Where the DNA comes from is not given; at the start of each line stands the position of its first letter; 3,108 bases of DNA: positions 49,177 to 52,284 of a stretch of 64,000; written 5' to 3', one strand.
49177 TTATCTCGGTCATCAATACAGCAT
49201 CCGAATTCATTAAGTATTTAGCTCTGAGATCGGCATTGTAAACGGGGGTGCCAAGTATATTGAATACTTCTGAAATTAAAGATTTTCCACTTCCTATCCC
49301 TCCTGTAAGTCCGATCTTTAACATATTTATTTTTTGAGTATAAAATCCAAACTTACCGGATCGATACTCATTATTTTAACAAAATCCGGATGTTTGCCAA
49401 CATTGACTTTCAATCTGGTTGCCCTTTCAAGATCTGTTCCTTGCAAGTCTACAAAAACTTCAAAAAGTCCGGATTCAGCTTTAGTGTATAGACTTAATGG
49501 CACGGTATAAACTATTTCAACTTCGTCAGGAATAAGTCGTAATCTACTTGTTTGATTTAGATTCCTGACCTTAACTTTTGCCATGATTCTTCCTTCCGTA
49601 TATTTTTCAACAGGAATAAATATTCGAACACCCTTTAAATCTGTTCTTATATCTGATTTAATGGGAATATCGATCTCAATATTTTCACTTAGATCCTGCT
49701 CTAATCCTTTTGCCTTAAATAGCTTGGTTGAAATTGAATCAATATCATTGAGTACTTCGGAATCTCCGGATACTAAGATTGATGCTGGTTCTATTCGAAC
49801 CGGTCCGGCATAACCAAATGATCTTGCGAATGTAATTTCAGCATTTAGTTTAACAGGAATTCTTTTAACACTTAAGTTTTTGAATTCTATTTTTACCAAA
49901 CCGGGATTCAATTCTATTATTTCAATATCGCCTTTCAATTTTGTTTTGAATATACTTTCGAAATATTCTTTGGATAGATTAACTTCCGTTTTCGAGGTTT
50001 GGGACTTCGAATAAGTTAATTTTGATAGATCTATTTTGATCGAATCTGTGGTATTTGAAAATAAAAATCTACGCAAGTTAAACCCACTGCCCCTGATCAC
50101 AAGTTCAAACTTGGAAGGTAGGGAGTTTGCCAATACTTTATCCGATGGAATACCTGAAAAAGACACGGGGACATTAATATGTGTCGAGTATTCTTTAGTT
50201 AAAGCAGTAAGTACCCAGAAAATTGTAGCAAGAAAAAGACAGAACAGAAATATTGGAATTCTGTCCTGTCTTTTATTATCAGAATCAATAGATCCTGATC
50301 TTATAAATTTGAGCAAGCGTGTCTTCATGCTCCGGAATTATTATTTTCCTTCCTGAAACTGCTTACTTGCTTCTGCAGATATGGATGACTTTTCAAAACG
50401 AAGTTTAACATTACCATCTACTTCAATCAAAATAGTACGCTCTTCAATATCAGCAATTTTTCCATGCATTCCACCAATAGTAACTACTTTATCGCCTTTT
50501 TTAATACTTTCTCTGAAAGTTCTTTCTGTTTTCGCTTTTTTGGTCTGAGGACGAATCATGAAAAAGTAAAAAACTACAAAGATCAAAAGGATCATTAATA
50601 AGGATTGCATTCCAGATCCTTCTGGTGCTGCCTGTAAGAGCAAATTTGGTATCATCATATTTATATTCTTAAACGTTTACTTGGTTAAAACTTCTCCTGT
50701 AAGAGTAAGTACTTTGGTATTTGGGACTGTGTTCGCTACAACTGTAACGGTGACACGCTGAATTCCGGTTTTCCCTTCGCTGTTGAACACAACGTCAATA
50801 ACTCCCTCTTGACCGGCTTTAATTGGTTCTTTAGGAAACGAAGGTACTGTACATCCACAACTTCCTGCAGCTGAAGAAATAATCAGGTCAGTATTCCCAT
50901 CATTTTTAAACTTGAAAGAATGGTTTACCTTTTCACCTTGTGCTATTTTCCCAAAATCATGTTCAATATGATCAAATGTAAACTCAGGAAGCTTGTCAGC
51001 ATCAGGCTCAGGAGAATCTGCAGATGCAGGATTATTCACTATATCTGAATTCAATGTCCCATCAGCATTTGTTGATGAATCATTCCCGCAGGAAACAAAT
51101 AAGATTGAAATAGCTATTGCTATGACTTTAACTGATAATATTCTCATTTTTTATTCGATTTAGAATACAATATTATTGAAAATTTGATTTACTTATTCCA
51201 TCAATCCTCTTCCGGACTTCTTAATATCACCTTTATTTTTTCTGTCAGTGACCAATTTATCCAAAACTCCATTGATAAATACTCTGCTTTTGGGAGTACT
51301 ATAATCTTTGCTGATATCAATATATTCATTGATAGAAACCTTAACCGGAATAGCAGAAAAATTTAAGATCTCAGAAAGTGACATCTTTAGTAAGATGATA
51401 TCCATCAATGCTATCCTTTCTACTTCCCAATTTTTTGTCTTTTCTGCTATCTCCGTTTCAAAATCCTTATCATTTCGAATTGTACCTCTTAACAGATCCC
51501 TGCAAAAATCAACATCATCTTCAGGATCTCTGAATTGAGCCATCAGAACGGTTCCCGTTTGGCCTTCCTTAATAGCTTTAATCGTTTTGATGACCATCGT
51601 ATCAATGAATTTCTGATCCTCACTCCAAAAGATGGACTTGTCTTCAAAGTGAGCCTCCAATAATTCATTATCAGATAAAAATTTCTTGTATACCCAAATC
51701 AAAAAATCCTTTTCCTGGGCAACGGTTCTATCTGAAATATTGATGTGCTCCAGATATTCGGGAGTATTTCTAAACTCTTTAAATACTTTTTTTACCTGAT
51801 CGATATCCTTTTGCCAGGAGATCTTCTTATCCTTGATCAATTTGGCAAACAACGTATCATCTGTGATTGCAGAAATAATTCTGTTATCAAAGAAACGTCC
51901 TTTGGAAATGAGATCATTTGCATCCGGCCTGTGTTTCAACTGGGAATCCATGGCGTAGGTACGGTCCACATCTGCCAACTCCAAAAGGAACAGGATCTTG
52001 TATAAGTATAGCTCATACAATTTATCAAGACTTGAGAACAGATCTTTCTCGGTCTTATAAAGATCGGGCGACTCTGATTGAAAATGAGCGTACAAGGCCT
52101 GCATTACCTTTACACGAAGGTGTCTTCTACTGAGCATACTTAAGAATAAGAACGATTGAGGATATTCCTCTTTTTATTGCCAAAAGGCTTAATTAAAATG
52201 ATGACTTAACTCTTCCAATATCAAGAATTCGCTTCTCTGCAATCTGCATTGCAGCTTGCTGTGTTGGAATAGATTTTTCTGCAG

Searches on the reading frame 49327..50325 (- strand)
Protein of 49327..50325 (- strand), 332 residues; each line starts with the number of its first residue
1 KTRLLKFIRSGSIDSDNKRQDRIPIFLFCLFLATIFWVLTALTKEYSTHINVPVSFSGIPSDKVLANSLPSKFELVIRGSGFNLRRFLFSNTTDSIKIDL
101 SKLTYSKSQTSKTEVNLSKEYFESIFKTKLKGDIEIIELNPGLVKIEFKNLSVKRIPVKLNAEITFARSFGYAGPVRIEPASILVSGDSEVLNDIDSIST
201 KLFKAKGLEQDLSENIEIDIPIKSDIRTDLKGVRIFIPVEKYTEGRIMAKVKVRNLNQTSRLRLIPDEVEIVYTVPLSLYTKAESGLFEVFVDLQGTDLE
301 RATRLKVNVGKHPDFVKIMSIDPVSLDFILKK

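Call 77: search_protein_families(library=pfam, proteins=[window:49327-50325:-], max_evalue=0.00001)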
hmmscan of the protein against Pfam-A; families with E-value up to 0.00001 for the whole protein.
window:49327-50325:- (332 aa): 1 family
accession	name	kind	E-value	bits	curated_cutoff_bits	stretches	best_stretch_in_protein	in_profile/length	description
PF07949.17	YbbR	-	2.6e-08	34.5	22.3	0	167-221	11-66/81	YbbR-like protein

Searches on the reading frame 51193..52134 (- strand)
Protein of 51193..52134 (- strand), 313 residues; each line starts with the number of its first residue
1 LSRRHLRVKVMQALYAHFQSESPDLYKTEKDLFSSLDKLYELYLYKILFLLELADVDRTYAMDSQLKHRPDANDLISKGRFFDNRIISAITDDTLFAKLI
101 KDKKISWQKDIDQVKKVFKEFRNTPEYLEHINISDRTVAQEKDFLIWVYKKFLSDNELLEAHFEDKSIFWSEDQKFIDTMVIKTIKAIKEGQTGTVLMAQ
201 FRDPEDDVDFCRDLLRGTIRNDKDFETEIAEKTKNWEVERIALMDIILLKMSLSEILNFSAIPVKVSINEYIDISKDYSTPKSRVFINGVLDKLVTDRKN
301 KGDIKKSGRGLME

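Call 77: search_protein_families(library=pfam, proteins=[window:51193-52134:-], max_evalue=0.00001)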
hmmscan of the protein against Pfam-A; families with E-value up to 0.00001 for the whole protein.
window:51193-52134:- (313 aa): 1 family
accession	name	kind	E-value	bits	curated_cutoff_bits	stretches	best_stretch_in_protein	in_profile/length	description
PF01029.23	NusB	-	1.8e-21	77.4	23.1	1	199-294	36-131/133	NusB family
